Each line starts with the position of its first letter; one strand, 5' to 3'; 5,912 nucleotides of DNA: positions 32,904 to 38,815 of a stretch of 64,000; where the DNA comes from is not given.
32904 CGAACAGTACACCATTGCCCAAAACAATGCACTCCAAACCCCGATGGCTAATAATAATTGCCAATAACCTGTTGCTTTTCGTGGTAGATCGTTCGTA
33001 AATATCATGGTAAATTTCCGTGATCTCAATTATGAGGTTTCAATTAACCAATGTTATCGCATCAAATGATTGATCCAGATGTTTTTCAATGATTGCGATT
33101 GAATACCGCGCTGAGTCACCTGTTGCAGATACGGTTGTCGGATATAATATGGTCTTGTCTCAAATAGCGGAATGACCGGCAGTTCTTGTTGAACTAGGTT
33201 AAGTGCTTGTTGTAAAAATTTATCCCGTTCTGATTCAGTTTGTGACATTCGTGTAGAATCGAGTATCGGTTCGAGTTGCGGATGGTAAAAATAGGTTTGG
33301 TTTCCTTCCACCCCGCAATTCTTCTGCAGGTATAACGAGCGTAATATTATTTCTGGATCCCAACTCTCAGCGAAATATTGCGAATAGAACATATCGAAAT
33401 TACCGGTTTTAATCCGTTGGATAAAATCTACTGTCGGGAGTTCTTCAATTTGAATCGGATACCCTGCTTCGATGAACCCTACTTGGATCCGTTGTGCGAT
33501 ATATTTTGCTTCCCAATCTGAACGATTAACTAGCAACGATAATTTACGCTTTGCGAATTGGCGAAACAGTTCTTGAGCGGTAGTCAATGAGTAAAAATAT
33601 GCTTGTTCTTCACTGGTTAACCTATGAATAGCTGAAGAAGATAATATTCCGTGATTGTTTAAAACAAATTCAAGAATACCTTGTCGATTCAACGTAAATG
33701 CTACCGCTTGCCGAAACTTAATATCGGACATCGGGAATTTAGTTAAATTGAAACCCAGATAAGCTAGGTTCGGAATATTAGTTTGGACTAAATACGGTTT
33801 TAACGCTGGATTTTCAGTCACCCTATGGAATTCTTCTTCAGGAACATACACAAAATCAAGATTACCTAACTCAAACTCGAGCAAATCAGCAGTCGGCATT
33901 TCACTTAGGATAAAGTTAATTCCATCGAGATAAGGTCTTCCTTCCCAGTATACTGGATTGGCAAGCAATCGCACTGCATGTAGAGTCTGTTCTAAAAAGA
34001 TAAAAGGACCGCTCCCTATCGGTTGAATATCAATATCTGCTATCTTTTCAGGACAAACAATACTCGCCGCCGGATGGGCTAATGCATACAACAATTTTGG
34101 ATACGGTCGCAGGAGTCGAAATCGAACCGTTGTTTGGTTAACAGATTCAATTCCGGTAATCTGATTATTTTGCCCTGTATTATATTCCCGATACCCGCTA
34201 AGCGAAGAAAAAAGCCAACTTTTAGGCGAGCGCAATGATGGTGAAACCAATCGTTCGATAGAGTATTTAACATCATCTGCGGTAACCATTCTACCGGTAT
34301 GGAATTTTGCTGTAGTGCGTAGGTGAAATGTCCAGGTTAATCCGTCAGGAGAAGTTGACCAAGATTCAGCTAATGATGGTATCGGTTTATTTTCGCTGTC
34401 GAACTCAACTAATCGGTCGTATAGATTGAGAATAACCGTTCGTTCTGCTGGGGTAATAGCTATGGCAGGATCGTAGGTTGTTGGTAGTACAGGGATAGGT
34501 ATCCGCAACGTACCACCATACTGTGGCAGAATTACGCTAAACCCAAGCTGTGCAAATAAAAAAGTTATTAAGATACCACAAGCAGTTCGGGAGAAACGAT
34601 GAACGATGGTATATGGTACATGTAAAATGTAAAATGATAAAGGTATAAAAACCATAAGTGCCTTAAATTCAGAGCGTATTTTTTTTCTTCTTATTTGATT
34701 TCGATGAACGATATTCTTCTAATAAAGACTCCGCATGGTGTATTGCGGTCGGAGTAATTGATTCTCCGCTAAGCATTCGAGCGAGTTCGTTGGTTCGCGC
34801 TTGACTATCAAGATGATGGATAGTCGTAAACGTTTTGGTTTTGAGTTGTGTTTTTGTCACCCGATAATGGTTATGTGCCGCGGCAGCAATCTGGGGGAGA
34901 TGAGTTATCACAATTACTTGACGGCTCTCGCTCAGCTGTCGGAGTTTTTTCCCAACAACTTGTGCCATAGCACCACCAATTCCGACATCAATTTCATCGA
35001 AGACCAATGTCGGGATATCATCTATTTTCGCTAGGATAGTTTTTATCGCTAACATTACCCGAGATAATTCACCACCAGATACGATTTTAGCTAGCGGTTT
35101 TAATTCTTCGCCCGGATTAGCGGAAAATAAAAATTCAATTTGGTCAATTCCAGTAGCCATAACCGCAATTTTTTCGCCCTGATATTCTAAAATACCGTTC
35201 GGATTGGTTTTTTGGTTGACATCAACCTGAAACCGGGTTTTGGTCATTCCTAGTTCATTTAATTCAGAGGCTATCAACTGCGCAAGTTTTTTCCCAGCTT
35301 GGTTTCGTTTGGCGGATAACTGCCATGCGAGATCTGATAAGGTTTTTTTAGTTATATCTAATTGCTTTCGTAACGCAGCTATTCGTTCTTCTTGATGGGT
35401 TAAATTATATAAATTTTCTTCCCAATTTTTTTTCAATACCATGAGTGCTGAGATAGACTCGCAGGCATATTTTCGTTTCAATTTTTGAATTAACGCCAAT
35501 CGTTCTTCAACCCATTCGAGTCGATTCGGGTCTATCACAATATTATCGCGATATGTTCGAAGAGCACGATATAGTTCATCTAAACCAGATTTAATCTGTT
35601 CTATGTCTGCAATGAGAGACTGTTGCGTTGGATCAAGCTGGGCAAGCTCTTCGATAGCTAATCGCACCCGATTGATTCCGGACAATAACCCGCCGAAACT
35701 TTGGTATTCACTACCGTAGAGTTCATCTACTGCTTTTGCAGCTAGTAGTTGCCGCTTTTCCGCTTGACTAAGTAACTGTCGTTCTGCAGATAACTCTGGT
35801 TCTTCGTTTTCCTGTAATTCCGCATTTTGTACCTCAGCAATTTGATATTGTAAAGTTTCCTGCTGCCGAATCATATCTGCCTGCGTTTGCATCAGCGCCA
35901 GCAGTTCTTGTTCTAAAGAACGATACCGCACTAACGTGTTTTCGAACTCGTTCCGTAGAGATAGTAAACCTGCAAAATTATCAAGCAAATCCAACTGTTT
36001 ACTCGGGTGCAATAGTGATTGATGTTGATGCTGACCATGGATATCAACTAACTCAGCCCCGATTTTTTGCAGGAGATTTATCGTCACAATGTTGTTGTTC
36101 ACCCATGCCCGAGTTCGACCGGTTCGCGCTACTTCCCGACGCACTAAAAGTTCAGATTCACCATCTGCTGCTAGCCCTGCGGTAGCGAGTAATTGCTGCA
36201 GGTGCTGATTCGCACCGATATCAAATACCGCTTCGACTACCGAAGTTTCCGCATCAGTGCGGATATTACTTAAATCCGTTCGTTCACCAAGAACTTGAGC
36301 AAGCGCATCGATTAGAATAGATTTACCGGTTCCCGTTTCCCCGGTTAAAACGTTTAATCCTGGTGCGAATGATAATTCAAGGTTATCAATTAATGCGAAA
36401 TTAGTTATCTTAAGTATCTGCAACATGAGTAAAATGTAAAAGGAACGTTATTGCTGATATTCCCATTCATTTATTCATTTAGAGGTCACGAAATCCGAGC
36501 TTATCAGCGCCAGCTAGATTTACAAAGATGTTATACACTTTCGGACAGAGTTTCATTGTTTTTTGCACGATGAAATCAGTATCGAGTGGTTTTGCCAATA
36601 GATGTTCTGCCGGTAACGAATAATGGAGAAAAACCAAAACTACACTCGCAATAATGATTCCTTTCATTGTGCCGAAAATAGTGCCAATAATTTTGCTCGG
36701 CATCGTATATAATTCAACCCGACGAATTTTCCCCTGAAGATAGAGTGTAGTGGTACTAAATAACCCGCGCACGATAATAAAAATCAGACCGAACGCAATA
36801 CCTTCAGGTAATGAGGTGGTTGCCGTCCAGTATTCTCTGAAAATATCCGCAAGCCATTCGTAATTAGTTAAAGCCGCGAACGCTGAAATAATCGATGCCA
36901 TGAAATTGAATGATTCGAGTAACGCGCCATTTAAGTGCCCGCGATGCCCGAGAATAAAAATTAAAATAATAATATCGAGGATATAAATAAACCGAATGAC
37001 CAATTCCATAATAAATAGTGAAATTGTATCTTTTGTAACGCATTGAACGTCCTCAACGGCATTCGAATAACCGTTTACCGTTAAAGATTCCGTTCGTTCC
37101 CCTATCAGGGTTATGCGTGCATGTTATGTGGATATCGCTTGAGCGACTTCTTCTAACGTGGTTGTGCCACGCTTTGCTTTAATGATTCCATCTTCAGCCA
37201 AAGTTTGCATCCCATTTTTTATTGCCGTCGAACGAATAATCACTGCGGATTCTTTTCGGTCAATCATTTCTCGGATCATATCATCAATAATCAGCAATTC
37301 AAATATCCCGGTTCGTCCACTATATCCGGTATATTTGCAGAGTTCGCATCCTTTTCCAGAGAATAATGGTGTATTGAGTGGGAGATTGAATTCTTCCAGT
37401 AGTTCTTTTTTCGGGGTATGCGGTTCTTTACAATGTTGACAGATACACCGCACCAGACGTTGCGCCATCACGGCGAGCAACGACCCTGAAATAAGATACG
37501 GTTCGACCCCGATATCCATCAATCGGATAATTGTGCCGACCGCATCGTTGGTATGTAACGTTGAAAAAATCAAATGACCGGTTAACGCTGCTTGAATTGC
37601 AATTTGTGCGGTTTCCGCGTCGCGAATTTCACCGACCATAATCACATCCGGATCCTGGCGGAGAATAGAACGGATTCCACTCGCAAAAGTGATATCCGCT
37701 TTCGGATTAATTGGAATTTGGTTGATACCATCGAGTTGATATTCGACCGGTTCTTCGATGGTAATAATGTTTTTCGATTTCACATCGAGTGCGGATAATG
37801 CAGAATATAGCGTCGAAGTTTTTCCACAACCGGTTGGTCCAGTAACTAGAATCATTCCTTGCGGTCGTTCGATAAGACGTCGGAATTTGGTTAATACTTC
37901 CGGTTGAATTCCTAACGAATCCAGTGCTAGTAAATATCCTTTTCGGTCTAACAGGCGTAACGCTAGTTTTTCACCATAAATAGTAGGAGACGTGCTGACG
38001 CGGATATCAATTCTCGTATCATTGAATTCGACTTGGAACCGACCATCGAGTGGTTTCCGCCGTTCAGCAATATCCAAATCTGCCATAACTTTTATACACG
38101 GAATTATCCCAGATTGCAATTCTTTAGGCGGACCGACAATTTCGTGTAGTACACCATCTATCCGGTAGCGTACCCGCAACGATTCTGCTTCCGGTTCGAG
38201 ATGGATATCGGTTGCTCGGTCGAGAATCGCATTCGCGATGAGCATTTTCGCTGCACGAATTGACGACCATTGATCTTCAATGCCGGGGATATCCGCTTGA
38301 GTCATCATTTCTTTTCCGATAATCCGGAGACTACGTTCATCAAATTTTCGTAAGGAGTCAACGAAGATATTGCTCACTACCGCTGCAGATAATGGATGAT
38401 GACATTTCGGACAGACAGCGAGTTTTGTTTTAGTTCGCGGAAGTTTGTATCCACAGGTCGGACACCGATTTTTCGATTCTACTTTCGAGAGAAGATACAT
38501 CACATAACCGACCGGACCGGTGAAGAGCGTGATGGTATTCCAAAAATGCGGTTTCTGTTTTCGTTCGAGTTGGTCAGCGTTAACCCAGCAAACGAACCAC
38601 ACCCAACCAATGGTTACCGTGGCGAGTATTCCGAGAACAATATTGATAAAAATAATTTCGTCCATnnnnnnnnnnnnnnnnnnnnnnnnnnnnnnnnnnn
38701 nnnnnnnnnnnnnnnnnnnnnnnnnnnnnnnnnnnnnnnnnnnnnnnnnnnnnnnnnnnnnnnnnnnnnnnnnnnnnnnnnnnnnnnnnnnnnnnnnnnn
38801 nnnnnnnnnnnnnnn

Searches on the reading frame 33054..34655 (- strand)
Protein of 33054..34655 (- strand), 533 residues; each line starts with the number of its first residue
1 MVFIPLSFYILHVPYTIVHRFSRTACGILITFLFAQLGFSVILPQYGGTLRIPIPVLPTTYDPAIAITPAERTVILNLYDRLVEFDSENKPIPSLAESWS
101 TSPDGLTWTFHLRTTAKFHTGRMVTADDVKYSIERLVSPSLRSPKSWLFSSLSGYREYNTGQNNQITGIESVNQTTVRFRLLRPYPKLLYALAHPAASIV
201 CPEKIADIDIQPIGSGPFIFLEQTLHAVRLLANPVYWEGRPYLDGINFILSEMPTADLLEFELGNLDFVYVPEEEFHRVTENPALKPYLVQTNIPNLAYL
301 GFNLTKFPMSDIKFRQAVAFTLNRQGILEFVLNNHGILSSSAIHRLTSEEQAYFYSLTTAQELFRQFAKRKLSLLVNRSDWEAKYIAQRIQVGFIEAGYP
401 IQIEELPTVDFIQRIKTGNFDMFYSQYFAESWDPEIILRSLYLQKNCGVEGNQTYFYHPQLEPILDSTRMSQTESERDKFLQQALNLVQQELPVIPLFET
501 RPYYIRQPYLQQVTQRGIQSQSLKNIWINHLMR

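Call 45: search_protein_families(library=pfam, proteins=[window:33054-34655:-], max_evalue=0.01)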
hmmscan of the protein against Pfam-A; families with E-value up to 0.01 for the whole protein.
window:33054-34655:- (533 aa): 1 family
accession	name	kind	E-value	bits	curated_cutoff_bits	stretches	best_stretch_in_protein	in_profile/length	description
PF00496.27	SBP_bac_5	-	3.2e-64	217.8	32.4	1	90-445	1-364/368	Bacterial extracellular solute-binding proteins, family 5 Middle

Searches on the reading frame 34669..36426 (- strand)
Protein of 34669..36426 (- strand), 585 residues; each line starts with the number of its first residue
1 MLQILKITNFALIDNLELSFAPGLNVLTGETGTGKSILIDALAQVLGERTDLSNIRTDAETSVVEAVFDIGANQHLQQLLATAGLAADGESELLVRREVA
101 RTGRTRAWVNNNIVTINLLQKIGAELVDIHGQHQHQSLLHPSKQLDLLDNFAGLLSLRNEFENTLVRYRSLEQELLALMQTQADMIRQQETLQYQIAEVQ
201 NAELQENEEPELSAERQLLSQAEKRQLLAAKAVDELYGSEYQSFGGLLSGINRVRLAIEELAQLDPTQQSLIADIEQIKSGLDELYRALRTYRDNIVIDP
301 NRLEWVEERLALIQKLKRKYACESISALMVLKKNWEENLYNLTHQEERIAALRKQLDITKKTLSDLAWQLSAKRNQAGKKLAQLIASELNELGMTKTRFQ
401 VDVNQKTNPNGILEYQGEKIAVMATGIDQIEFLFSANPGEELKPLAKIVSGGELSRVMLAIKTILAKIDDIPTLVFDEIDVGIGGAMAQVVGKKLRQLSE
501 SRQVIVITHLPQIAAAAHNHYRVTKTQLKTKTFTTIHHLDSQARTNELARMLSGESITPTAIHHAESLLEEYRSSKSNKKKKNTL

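Call 3: search_protein_families(library=pfam, proteins=[window:34669-36426:-], max_evalue=0.1)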
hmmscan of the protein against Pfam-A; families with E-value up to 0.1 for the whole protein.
window:34669-36426:- (585 aa): 12 families
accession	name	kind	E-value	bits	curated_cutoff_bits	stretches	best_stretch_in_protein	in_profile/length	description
PF02463.25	SMC_N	-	3.1e-22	79.5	40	1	2-530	2-218/220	RecF/RecN/SMC N terminal domain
PF13476.12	AAA_23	-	1.3e-13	52.5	27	1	5-224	2-198/201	AAA domain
PF13555.12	AAA_29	-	1.2e-05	25.4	27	1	3-47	2-47/61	P-loop containing region of AAA domain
PF13175.12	AAA_15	-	2.2e-05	24.7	32.1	1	1-514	1-374/374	AAA ATPase domain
PF13401.12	AAA_22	-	0.0012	19.6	27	1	23-104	6-80/130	AAA domain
PF13304.12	AAA_21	-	0.0015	19.1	27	0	24-47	1-24/304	AAA domain, putative AbiEii toxin, Type IV TA system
PF03193.22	RsgA_GTPase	-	0.0072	16.6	30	1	11-49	95-133/174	RsgA GTPase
PF07728.20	AAA_5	-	0.022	15.2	22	0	26-78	3-58/139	AAA domain (dynein-related subfamily)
PF00004.35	AAA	-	0.024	15.5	21.2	0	26-52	2-24/131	ATPase family associated with various cellular activities (AAA)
PF13191.12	AAA_16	-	0.052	14.5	32.6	0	22-125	24-104/167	AAA ATPase domain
PF01078.27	Mg_chelatase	-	0.058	13.2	20.3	0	25-65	24-65/207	Magnesium chelatase, subunit ChlI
PF05049.19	IIGP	-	0.082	12.4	24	0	27-51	40-63/375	Interferon-inducible GTPase (IIGP)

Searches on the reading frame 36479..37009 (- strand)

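Call 3: search_protein_families(library=pfam, proteins=[window:36479-37009:-], max_evalue=0.1)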
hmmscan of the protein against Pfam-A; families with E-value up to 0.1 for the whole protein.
window:36479-37009:- (176 aa): 2 families
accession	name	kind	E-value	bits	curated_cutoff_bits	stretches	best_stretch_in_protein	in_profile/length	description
PF02674.22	Colicin_V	-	7e-13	49.2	29.3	1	13-131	5-120/144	Colicin V production protein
PF02529.20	PetG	-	0.062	13.6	23.7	0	67-86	5-24/36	Cytochrome B6-F complex subunit 5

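Call 4: search_protein_families(library=ncbifam, proteins=[window:36479-37009:-], max_evalue=0.1)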
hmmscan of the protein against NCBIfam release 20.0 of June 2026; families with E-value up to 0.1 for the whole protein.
window:36479-37009:- (176 aa): 2 families
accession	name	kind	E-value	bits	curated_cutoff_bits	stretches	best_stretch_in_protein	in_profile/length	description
NF008100.0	PRK10845.1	equivalog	0.0067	16.6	264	1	23-129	18-121/162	colicin V production protein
NF033740.0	MarP_fam_protase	equivalog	0.016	14.2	250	1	13-135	5-120/390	MarP family serine protease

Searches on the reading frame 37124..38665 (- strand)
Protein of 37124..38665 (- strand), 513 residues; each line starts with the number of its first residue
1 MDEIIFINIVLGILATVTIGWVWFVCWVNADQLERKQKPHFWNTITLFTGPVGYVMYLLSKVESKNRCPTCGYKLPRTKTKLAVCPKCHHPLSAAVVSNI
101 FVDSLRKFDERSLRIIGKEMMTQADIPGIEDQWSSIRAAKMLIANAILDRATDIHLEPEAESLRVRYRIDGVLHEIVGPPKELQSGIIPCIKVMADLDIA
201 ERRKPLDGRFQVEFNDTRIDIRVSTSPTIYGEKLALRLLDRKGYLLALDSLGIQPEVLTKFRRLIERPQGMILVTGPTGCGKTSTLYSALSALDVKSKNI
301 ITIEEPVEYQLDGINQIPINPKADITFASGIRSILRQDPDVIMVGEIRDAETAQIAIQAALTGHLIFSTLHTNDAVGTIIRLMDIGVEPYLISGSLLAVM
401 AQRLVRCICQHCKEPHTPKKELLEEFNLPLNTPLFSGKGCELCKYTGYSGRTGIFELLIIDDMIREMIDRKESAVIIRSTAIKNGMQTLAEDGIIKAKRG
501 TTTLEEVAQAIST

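Call 3: search_protein_families(library=pfam, proteins=[window:37124-38665:-], max_evalue=0.1)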
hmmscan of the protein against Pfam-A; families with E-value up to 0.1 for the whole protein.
window:37124-38665:- (513 aa): 15 families
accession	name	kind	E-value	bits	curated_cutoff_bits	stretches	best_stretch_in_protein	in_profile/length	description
PF00437.27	T2SSE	-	1e-128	429.6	24.9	1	135-508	8-369/370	Type II/IV secretion system protein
PF13401.12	AAA_22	-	0.00017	22.3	27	1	268-309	4-45/130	AAA domain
PF13191.12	AAA_16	-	0.0011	19.9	32.6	1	265-366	16-113/167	AAA ATPase domain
PF03215.21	Rad17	-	0.0016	18.9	23.8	1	264-287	40-63/186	Rad17 P-loop domain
PF01155.25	HypA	-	0.0019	18.6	28.9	1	60-91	65-95/112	Hydrogenase/urease nickel incorporation, metallochaperone, hypA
PF01637.24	ATPase_2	-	0.0084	16.4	33.2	1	260-307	10-58/225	ATPase domain predominantly from Archaea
PF04851.21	ResIII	-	0.015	15.7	22.5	1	254-299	8-55/164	Type III restriction enzyme, res subunit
PF12775.13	AAA_7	-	0.015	15.3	25.8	1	269-303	33-67/181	P-loop containing dynein motor region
PF13555.12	AAA_29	-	0.023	14.8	27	1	267-293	20-45/61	P-loop containing region of AAA domain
PF12773.13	DZR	-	0.028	15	27.3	1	64-94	11-36/45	Double zinc ribbon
PF25199.1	nSTAND_NTPase5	-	0.036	14.3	34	1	256-310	27-83/145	Novel STAND NTPase 5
PF13086.12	AAA_11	-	0.066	13.4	27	0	266-293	15-41/257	AAA domain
PF13476.12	AAA_23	-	0.073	14.1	27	0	268-286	18-36/201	AAA domain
PF13173.12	AAA_14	-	0.079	13.4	27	0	271-307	4-41/129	AAA domain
PF04423.19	Rad50_zn_hook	-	0.091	13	24.3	0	62-79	16-33/52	Rad50 zinc hook motif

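Call 4: search_protein_families(library=ncbifam, proteins=[window:37124-38665:-], max_evalue=0.1)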
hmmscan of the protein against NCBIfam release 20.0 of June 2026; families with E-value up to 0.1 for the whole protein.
window:37124-38665:- (513 aa): 23 families
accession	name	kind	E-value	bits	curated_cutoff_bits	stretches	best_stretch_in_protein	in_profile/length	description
TIGR02533.1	type_II_gspE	equivalog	2.7e-161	537.5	630.25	1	109-508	83-483/486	type II secretion system ATPase GspE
TIGR02538.1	type_IV_pilB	equivalog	1.5e-147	492.7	675.65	1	130-510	176-561/564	type IV-A pilus assembly ATPase PilB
NF007755.0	PRK10436.1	equivalog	1e-134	449.7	617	1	127-510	77-458/465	type II secretion system protein GspE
NF053534.1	T4PilAsmATPsTfpB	equivalog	1.2e-128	430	850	1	138-510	204-581/584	type IV pilus assembly ATPase TfpB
NF041000.1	ATPase_ComGA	equivalog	2.4e-76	256.3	300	1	141-406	2-266/267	competence type IV pilus ATPase ComGA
TIGR01420.1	pilT_fam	subfamily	3e-51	174.7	319.1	2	141-406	4-269/343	PilT/PilU family type 4a pilus ATPase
TIGR02525.1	plasmid_TraJ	equivalog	2e-23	82.9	368.3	1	247-384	131-271/372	plasmid transfer ATPase TraJ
TIGR02524.1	dot_icm_DotB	equivalog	3.3e-21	75.9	463.3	1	268-383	133-257/358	Dot/Icm type IV secretion system ATPase DotB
TIGR02782.1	TrbB_P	equivalog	1.4e-15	57.4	304.55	1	271-384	138-254/303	P-type conjugative transfer ATPase TrbB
NF058587.1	archaellum_moto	equivalog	2.7e-15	56.1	550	1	271-383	277-394/527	archaellum flagellar ATPase motor FlaI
TIGR03819.1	heli_sec_ATPase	hypoth_equivalog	5e-13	49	373.15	1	226-386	134-301/340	TadA family conjugal transfer-associated ATPase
TIGR02788.1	VirB11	equivalog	1.1e-12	47.7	249.95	1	263-385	138-265/308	P-type DNA transfer ATPase VirB11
NF010469.0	PRK13894.1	subfamily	7.3e-12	45.2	508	1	269-383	149-265/320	conjugal transfer ATPase TrbB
NF010407.0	PRK13833.1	subfamily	1.7e-10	40.9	499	1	271-386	146-263/323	conjugal transfer protein TrbB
NF053672.1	bindosome_BasE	exception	2.2e-09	36.6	1000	1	264-400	265-407/512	bindosome assembly system ATPase subunit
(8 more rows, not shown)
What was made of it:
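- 37124..38665 (-): PilB/GspE-class assembly ATPase. Its usual N-terminal domain is replaced by two predicted TM helices and a zinc ribbon. Pfam T2SSE 1e-128; NCBIfam GspE 537 bits and PilB 493 bits, both below equivalog cut-offs (calls 3, 4).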
